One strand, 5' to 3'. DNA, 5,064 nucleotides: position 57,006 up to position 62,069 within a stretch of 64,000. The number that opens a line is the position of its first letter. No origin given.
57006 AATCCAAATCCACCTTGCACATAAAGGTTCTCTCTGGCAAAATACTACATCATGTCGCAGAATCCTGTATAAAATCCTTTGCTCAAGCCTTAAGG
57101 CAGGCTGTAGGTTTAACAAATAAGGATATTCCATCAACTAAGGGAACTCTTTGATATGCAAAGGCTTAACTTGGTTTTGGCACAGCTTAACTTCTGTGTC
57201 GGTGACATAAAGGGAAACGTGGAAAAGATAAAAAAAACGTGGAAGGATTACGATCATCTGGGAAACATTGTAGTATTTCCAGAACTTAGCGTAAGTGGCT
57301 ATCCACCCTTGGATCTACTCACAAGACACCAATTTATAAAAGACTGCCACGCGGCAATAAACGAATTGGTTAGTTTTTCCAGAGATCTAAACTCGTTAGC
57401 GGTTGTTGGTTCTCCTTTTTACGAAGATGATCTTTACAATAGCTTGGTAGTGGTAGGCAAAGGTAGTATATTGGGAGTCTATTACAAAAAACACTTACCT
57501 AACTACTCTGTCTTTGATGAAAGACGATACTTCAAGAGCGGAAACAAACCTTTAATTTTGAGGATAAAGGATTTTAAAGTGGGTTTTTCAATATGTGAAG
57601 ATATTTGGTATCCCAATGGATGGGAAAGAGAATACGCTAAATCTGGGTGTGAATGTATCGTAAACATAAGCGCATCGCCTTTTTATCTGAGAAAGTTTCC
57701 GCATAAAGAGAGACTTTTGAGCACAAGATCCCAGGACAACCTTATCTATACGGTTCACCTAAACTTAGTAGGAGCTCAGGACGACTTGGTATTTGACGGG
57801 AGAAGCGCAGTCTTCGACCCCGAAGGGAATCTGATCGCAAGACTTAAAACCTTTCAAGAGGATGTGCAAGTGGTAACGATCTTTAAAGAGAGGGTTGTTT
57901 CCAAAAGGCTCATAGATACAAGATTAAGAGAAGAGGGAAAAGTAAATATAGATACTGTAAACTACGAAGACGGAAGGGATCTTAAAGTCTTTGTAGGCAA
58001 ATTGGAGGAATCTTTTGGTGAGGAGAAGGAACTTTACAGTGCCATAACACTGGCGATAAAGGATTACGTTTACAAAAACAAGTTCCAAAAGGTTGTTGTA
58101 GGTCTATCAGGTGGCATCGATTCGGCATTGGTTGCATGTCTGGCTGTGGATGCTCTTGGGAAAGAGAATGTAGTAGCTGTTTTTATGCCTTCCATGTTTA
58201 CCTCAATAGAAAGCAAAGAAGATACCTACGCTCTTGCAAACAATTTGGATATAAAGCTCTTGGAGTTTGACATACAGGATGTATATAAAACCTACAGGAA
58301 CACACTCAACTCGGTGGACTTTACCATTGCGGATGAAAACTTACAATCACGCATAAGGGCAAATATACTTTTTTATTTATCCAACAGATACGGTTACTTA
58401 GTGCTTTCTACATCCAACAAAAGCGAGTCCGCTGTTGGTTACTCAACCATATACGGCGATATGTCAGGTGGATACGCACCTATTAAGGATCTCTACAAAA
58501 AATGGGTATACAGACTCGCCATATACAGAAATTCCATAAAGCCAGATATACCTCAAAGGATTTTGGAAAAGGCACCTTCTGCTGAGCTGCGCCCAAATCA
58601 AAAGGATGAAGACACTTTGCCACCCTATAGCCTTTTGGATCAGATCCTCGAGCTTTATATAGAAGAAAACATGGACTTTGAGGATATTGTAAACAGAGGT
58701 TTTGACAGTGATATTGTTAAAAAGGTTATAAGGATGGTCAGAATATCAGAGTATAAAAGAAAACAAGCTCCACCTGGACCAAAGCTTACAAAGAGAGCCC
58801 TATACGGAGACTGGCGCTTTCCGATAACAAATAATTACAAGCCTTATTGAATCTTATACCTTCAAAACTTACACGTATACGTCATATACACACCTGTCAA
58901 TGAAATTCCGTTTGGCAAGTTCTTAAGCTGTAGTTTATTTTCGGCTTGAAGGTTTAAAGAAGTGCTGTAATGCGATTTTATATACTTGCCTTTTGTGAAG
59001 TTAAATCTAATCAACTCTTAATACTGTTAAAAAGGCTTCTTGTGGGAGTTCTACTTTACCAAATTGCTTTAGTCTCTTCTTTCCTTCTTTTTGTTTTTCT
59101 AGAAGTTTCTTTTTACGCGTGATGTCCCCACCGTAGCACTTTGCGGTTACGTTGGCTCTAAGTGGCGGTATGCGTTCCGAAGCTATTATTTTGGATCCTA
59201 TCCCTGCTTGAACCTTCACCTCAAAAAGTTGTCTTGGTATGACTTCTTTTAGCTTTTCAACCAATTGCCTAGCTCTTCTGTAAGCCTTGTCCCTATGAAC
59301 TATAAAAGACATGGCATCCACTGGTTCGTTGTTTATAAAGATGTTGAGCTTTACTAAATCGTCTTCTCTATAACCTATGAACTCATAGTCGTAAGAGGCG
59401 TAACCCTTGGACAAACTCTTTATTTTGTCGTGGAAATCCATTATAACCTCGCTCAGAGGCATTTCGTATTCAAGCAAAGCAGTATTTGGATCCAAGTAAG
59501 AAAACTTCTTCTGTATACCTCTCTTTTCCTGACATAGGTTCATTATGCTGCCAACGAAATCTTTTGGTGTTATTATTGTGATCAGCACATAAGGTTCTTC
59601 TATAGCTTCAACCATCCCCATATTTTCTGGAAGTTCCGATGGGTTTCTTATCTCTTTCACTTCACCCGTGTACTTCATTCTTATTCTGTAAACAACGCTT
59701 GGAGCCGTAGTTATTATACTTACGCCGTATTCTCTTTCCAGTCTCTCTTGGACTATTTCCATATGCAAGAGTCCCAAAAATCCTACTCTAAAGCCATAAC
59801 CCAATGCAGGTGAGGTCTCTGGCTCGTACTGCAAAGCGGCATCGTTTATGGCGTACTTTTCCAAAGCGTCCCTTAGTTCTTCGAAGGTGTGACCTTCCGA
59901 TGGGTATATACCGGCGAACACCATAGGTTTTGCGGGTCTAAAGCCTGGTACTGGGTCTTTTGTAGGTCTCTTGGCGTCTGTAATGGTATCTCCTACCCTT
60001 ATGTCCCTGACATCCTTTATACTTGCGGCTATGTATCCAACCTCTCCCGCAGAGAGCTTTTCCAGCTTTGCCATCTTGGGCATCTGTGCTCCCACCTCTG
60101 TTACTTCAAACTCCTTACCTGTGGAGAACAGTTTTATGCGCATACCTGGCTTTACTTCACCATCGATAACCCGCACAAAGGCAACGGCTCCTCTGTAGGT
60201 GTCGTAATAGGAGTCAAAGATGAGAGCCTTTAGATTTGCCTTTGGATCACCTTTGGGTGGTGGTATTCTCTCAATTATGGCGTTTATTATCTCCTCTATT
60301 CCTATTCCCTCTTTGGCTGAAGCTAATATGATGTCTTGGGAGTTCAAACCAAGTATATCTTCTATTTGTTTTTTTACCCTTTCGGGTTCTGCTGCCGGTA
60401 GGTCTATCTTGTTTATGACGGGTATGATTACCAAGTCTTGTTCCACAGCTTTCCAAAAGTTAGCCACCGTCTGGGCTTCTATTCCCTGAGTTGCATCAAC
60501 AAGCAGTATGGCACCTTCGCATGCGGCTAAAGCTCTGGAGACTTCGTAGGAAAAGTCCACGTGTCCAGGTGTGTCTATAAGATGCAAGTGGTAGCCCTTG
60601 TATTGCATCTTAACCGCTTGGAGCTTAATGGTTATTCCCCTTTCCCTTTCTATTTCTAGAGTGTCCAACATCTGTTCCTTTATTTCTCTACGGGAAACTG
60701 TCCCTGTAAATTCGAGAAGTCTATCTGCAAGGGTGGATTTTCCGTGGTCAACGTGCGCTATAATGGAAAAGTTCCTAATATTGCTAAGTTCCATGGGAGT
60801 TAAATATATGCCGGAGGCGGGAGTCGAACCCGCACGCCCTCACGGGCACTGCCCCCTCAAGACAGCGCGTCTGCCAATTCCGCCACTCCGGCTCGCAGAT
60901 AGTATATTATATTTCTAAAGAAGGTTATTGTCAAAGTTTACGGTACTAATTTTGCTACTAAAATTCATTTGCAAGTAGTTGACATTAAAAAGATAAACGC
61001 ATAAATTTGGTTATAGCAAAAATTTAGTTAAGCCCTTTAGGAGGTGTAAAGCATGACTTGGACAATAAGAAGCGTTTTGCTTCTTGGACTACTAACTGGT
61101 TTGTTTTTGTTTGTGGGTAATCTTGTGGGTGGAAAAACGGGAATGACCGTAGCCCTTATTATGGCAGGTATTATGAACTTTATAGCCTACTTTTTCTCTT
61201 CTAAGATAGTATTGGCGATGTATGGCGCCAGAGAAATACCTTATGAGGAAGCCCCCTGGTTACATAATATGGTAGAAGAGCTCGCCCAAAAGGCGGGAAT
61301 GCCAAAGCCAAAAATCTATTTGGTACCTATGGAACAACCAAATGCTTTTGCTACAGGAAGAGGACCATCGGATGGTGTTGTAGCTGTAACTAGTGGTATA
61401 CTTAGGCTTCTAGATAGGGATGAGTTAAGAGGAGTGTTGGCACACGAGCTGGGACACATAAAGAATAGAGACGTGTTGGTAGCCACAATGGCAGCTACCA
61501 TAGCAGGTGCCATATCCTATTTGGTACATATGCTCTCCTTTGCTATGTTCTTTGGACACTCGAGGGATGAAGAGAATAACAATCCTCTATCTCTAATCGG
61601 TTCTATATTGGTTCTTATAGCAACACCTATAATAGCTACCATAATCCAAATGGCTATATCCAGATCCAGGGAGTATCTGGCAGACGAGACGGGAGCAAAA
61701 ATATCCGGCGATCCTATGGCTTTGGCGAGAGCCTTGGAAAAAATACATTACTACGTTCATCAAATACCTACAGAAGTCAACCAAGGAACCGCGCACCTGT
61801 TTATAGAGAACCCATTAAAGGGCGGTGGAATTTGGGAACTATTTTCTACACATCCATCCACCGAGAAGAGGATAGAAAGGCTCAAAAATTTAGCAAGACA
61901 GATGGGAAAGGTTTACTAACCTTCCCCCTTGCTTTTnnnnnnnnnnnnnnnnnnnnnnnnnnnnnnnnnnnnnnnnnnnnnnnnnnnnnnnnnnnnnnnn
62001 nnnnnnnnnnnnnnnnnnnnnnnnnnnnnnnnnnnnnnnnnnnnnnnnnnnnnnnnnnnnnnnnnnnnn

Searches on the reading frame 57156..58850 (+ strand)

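Call 98: search_protein_families(library=pfam, proteins=[window:57156-58850:+], max_evalue=0.00001)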
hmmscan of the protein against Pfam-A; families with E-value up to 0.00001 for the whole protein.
window:57156-58850:+ (564 aa): 2 families
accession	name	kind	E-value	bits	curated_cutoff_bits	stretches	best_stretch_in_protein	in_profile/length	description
PF02540.23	NAD_synthase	-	3.1e-83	279.1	21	1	294-538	2-242/242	NAD synthase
PF00795.27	CN_hydrolase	-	7.6e-30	104.5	23.2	1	9-247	5-251/256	Carbon-nitrogen hydrolase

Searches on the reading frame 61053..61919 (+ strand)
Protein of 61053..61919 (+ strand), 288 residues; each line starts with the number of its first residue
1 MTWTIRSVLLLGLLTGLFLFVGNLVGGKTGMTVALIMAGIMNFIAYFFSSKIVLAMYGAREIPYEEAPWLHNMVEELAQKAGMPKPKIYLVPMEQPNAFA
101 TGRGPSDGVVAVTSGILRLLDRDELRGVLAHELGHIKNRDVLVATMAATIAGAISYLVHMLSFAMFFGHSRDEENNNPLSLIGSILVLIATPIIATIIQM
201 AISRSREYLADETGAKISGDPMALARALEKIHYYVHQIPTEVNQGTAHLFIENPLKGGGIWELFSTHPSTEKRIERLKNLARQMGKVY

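Call 29: find_encoding_contigs(protein=window:61053-61919:+, flank=10000, max_places=3)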
Protein window:61053-61919:+ (288 aa): 1 contig read that carries it; 1 place shown.
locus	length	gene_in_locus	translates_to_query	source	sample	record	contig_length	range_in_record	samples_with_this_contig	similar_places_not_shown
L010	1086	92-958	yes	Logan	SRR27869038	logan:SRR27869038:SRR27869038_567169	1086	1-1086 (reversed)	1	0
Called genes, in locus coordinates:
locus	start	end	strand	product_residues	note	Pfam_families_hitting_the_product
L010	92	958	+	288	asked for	PF01435:Peptidase_M48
